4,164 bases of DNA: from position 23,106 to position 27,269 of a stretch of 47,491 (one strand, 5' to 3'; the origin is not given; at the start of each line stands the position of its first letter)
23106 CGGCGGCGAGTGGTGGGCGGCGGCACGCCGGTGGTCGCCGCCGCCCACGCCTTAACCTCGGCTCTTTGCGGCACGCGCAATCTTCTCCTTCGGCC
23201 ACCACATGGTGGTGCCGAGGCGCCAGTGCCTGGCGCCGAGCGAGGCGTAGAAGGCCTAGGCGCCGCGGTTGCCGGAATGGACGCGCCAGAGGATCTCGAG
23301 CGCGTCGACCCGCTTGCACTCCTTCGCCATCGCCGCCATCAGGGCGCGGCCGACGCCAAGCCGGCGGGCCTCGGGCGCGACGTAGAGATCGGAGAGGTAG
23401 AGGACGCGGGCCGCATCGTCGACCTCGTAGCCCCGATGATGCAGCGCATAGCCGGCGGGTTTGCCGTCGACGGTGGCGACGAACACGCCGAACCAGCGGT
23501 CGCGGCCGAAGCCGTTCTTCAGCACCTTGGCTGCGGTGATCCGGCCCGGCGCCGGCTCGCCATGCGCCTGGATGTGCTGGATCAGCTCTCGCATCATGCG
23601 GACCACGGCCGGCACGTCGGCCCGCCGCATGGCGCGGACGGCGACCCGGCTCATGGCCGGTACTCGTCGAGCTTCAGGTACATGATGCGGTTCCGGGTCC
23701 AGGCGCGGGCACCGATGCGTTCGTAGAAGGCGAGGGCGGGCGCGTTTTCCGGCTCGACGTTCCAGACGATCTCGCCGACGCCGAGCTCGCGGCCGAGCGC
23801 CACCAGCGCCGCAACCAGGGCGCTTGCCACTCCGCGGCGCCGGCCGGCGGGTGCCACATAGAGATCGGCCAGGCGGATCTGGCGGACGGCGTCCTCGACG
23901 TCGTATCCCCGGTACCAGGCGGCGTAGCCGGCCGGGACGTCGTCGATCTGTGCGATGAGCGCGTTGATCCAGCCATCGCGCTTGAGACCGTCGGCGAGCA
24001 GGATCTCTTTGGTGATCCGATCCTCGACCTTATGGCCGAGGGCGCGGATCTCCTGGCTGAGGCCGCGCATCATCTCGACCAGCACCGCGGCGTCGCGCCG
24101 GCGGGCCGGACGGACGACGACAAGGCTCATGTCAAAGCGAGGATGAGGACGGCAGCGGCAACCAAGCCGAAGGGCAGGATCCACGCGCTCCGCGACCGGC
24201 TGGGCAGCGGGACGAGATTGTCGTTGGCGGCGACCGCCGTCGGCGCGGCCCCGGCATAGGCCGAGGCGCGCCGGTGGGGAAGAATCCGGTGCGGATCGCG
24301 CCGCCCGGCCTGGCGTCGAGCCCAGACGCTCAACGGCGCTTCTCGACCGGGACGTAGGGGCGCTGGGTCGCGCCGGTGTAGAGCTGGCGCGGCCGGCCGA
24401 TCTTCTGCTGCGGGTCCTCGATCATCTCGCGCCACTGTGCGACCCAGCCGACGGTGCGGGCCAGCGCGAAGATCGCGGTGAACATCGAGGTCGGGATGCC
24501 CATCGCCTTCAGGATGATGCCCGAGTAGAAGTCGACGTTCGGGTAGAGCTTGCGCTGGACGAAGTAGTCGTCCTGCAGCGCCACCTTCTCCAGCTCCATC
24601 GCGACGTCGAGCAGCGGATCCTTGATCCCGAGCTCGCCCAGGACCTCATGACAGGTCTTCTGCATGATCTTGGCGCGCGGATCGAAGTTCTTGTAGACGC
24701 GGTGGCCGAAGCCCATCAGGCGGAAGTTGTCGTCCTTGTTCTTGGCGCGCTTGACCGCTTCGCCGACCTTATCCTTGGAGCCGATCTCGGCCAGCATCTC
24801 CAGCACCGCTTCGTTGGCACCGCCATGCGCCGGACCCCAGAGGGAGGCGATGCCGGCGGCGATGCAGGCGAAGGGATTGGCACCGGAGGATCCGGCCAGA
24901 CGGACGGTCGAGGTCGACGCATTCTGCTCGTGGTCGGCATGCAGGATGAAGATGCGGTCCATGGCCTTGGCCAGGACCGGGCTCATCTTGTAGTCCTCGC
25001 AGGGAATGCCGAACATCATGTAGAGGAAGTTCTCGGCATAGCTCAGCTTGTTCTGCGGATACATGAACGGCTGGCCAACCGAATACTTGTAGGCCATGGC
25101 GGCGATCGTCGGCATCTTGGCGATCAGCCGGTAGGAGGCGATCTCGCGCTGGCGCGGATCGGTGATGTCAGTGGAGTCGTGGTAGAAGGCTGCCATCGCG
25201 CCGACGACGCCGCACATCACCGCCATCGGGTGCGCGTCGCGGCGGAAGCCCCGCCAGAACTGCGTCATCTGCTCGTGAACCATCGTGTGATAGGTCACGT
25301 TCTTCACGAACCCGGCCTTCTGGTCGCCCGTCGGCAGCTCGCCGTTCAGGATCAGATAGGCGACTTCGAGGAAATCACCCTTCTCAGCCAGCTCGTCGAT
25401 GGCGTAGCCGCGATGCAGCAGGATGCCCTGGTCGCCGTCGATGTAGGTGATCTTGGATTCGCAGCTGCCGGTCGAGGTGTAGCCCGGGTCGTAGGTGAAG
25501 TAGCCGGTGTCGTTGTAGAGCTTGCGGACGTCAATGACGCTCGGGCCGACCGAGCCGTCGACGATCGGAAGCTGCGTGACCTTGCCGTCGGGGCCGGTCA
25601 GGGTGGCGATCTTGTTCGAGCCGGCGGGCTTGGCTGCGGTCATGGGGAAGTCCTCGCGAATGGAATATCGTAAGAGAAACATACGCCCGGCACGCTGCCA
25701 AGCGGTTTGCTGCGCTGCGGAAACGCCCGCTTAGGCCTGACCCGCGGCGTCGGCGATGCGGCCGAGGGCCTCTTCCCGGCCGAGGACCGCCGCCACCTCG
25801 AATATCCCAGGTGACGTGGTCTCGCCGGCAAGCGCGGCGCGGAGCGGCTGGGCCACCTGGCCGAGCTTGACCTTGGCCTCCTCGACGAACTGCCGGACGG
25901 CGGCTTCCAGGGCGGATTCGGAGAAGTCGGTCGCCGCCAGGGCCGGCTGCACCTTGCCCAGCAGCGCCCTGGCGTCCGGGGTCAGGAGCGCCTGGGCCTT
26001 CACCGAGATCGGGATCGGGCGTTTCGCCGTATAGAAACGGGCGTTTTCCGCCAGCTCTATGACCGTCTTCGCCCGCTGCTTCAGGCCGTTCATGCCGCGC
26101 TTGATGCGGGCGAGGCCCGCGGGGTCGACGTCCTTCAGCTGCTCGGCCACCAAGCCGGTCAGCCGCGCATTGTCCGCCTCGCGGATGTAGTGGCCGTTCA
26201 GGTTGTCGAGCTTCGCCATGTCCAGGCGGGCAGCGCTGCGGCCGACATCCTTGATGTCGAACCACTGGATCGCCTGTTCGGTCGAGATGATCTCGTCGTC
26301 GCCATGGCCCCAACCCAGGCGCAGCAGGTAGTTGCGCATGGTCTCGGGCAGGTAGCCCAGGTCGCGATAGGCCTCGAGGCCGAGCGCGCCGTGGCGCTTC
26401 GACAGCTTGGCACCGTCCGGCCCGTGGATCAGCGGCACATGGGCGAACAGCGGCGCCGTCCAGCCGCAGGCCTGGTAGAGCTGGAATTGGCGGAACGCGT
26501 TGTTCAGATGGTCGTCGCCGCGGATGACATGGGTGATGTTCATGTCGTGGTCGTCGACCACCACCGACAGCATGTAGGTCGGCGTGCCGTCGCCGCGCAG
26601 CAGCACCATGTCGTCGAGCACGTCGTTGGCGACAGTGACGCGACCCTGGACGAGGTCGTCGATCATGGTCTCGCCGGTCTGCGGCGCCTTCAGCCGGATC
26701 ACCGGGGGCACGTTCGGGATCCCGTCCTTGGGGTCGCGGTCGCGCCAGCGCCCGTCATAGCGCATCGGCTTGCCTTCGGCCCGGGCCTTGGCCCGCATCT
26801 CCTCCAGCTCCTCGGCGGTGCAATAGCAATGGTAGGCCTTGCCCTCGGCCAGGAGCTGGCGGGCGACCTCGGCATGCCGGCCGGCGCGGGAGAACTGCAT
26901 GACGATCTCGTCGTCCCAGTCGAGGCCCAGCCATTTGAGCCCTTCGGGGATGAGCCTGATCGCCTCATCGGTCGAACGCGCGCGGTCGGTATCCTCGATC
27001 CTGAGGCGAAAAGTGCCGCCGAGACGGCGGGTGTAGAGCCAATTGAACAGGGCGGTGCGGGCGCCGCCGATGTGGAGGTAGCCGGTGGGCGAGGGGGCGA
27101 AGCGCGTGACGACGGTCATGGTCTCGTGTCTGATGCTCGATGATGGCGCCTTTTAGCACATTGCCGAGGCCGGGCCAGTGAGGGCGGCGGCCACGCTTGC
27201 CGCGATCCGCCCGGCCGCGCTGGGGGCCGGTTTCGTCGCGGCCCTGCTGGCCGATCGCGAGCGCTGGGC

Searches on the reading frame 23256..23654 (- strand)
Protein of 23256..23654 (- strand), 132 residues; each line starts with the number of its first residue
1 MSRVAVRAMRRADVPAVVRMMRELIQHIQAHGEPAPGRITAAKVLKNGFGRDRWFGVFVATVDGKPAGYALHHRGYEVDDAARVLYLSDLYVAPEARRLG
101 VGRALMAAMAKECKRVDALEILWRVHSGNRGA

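Call 23: search_protein_families(library=pfam, proteins=[window:23256-23654:-], max_evalue=0.00001)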
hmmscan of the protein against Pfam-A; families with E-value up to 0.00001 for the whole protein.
window:23256-23654:- (132 aa): 3 families
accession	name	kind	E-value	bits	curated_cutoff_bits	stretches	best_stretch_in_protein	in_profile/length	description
PF00583.31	Acetyltransf_1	-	2.3e-13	50.9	20.7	1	53-132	31-107/116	Acetyltransferase (GNAT) family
PF13508.13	Acetyltransf_7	-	2.8e-10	40.9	27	1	56-116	4-59/84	Acetyltransferase (GNAT) domain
PF13673.13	Acetyltransf_10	-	2.7e-08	34.3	23.6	1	55-118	31-85/128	Acetyltransferase (GNAT) domain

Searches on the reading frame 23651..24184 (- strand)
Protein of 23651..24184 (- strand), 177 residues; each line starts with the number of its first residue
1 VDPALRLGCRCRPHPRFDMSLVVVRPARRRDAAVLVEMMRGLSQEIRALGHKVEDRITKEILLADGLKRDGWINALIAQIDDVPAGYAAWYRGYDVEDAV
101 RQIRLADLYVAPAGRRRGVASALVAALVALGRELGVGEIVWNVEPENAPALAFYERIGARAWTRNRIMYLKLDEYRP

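Call 23: search_protein_families(library=pfam, proteins=[window:23651-24184:-], max_evalue=0.00001)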
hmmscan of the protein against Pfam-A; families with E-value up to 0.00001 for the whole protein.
window:23651-24184:- (177 aa): 6 families
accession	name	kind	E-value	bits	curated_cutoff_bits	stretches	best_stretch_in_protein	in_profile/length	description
PF00583.31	Acetyltransf_1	-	1.8e-16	60.9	20.7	1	74-158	34-115/116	Acetyltransferase (GNAT) family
PF13508.13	Acetyltransf_7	-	6.8e-10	39.6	27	1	76-158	6-81/84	Acetyltransferase (GNAT) domain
PF13302.13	Acetyltransf_3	-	4.7e-07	31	25.4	1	23-160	3-138/138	Acetyltransferase (GNAT) domain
PF08445.16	FR47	-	1.1e-06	29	22.1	1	105-163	24-81/86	FR47-like protein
PF13523.12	Acetyltransf_8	-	3.1e-06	27.3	27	1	63-161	34-139/145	Acetyltransferase (GNAT) domain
PF13673.13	Acetyltransf_10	-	9e-06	26.1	23.6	0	75-162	33-110/128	Acetyltransferase (GNAT) domain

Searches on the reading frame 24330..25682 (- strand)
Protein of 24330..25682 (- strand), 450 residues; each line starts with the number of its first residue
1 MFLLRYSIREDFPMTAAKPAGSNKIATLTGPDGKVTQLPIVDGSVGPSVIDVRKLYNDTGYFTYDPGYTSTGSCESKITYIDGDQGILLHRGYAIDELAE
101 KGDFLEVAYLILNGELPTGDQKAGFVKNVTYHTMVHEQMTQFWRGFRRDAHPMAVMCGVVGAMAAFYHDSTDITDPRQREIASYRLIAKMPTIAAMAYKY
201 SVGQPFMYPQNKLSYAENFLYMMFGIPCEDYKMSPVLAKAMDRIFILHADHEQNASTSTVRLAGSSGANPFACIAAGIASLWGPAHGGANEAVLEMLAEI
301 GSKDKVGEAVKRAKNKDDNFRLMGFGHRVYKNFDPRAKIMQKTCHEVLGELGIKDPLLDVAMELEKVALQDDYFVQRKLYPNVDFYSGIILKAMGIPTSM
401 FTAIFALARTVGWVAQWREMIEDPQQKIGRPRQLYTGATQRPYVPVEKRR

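Call 23: search_protein_families(library=pfam, proteins=[window:24330-25682:-], max_evalue=0.00001)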
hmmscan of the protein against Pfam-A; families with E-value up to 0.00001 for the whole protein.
window:24330-25682:- (450 aa): 1 family
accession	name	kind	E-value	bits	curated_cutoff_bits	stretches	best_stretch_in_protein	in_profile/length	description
PF00285.26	Citrate_synt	-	4.1e-142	473.9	27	1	67-432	1-357/357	Citrate synthase, C-terminal domain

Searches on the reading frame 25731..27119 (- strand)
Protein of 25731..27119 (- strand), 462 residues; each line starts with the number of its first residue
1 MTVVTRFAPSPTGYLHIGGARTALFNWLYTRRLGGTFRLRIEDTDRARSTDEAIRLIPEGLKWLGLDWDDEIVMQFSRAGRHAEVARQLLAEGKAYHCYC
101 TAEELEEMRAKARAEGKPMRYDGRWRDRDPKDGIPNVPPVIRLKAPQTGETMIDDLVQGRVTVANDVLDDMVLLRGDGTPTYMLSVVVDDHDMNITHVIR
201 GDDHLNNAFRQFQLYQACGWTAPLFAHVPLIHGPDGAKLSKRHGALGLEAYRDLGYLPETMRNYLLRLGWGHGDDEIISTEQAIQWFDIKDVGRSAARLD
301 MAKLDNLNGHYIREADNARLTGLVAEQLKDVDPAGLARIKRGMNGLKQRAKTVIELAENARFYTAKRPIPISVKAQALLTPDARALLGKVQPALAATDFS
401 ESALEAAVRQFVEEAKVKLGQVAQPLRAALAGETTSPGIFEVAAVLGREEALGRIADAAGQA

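Call 23: search_protein_families(library=pfam, proteins=[window:25731-27119:-], max_evalue=0.00001)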
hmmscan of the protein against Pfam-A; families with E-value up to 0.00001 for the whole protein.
window:25731-27119:- (462 aa): 2 families
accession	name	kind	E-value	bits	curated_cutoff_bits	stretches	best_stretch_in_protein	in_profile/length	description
PF00749.27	tRNA-synt_1c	-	3.6e-90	302.5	23.4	1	3-305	2-313/314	tRNA synthetases class I (E and Q), catalytic domain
PF19269.4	Anticodon_2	-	2.4e-32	112.7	23.6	1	325-458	3-140/141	Anticodon binding domain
